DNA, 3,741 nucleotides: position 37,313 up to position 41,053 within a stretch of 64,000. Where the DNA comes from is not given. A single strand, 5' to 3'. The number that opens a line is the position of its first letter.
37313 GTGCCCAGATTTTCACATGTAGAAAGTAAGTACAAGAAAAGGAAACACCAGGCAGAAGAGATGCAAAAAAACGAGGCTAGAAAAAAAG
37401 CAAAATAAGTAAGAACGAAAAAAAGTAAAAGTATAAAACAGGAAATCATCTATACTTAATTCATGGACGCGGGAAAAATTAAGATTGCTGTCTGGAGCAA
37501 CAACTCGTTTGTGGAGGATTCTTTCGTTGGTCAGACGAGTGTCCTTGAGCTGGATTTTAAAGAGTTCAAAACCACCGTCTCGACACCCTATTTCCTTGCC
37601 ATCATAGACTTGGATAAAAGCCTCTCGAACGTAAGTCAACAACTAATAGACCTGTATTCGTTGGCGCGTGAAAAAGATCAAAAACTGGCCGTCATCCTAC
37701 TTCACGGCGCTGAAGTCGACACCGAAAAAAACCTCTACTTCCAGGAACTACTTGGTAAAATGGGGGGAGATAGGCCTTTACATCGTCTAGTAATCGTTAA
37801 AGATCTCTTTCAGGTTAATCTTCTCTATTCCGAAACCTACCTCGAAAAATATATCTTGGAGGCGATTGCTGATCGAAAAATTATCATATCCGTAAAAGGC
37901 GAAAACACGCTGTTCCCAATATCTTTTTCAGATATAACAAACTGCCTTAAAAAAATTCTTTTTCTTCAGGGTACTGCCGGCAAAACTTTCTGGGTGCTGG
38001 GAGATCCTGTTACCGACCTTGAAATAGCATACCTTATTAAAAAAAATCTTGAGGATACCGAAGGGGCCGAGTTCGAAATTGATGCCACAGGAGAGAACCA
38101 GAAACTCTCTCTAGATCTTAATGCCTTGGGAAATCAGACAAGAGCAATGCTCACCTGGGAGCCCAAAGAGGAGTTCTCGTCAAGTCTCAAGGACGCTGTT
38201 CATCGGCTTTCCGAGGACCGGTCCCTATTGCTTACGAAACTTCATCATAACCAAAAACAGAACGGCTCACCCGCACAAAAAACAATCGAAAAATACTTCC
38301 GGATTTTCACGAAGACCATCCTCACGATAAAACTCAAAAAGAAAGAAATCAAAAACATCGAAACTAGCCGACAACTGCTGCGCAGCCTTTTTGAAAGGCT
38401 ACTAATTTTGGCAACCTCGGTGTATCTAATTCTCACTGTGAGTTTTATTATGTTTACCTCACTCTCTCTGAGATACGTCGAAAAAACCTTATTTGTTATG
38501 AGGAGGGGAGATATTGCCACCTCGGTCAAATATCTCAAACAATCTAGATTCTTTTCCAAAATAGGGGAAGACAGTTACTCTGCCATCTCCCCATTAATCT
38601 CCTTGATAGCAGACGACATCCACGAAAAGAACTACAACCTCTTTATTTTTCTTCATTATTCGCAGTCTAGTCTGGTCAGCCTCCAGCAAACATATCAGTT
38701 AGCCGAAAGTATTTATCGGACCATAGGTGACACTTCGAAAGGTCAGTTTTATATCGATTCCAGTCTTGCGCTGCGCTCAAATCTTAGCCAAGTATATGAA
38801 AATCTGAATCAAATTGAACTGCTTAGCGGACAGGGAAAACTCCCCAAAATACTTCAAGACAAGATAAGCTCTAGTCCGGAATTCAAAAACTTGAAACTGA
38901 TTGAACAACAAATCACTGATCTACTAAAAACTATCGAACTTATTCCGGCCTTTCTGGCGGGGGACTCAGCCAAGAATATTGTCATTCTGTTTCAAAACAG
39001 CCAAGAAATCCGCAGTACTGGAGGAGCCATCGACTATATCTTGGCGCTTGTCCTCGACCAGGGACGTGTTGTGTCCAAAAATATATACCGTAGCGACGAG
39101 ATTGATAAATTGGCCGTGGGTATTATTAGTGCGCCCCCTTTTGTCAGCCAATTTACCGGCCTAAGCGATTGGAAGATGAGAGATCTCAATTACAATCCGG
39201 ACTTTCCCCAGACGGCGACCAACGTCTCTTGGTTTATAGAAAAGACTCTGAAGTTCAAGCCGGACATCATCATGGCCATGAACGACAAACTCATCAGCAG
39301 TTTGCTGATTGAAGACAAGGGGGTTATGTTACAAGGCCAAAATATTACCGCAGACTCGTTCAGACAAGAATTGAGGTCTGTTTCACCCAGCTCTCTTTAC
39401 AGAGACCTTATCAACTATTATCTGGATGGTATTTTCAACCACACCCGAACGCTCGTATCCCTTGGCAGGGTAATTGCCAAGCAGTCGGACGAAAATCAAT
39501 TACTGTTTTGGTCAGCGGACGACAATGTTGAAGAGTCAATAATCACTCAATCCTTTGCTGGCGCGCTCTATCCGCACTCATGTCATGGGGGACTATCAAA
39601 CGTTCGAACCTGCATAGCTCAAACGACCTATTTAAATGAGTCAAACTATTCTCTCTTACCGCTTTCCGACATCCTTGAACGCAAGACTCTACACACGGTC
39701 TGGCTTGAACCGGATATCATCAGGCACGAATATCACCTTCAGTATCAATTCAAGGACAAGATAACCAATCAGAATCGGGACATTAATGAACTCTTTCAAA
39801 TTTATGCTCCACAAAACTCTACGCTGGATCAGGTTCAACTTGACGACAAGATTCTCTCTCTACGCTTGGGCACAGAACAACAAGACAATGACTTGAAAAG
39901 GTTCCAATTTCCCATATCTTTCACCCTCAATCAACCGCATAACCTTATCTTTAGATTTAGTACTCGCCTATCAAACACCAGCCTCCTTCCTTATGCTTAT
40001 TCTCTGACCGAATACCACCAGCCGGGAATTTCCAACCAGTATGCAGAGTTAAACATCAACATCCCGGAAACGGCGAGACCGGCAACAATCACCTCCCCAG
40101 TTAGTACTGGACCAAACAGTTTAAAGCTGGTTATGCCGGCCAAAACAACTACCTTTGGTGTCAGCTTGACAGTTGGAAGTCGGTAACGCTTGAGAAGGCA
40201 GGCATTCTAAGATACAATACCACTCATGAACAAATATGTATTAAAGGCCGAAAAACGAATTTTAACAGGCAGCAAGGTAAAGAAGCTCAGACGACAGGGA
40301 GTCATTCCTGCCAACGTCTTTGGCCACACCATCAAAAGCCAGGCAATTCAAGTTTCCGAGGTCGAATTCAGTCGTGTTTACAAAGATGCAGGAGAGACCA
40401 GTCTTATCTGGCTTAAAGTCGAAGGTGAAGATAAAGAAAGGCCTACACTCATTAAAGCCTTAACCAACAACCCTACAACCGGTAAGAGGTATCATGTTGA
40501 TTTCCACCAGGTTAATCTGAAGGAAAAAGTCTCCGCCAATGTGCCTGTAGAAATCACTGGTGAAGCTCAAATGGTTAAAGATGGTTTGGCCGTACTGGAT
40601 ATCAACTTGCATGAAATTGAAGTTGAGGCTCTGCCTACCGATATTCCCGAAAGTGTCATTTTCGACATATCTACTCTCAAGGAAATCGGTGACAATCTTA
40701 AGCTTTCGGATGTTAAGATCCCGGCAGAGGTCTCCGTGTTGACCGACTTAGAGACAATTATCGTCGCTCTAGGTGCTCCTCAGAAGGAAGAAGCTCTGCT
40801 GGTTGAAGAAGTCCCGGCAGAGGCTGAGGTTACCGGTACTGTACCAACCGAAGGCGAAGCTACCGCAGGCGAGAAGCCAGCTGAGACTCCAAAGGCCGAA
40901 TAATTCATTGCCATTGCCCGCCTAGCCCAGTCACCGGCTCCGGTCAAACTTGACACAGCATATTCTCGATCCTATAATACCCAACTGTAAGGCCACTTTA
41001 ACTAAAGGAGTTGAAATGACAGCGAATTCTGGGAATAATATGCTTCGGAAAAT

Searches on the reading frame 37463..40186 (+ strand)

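Call 9: search_protein_families(library=ncbifam, proteins=[window:37463-40186:+])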
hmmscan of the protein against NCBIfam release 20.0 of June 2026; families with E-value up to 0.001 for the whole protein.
window:37463-40186:+ (907 aa): 1 family
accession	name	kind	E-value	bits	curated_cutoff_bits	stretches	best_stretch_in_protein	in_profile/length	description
TIGR01181.1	dTDP_gluc_dehyt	equivalog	0.0002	20.5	365.1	1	122-251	187-313/321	dTDP-glucose 4,6-dehydratase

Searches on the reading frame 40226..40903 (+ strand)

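Call 9: search_protein_families(library=ncbifam, proteins=[window:40226-40903:+])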
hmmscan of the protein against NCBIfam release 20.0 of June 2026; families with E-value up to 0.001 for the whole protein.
window:40226-40903:+ (225 aa): 17 families
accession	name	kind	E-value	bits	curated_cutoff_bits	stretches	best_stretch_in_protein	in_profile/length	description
NF004133.0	PRK05618.2-4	equivalog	3.3e-49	167.3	197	1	5-202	4-198/210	50S ribosomal protein L25/general stress protein Ctc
NF004139.0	PRK05618.4-2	equivalog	9.8e-42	142.7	195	1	11-190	11-192/202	50S ribosomal protein L25/general stress protein Ctc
NF004137.0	PRK05618.3-3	equivalog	1.5e-39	136.1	270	1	1-216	1-211/241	50S ribosomal protein L25/general stress protein Ctc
NF004136.0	PRK05618.3-2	equivalog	5.2e-39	133.8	212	1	1-196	1-194/202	50S ribosomal protein L25/general stress protein Ctc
TIGR00731.1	bL25_bact_ctc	equivalog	1.5e-38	132.3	73.1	1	10-181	5-173/176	50S ribosomal protein L25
NF004135.0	PRK05618.3-1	equivalog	9.6e-33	113.4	222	1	3-187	4-189/190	50S ribosomal protein L25/general stress protein Ctc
NF004128.0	PRK05618.1-2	equivalog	2.6e-31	108.9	174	1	3-196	4-198/210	50S ribosomal protein L25/general stress protein Ctc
NF004131.0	PRK05618.2-1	equivalog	1.4e-29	103.1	189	1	3-201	5-197/207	50S ribosomal protein L25/general stress protein Ctc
NF004130.0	PRK05618.1-5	equivalog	2.2e-29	102.4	199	1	2-187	2-191/212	50S ribosomal protein L25/general stress protein Ctc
NF004129.0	PRK05618.1-4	equivalog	2.9e-29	101.9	164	1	16-181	13-173/178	50S ribosomal protein L25/general stress protein Ctc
NF004141.0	PRK05618.4-4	equivalog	1.5e-28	99.6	309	1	4-195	4-192/201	50S ribosomal protein L25/general stress protein Ctc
NF004134.0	PRK05618.2-5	equivalog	2e-28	99.3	316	1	14-218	14-209/217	50S ribosomal protein L25/general stress protein Ctc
NF004140.0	PRK05618.4-3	equivalog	5e-27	94.6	270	1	11-190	12-187/197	50S ribosomal protein L25/general stress protein Ctc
NF004142.0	PRK05618.4-5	equivalog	8.2e-27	94.3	373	1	6-195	6-191/200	50S ribosomal protein L25/general stress protein Ctc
NF004132.0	PRK05618.2-2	equivalog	3.4e-20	72.6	225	1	3-182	3-177/193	50S ribosomal protein L25/general stress protein Ctc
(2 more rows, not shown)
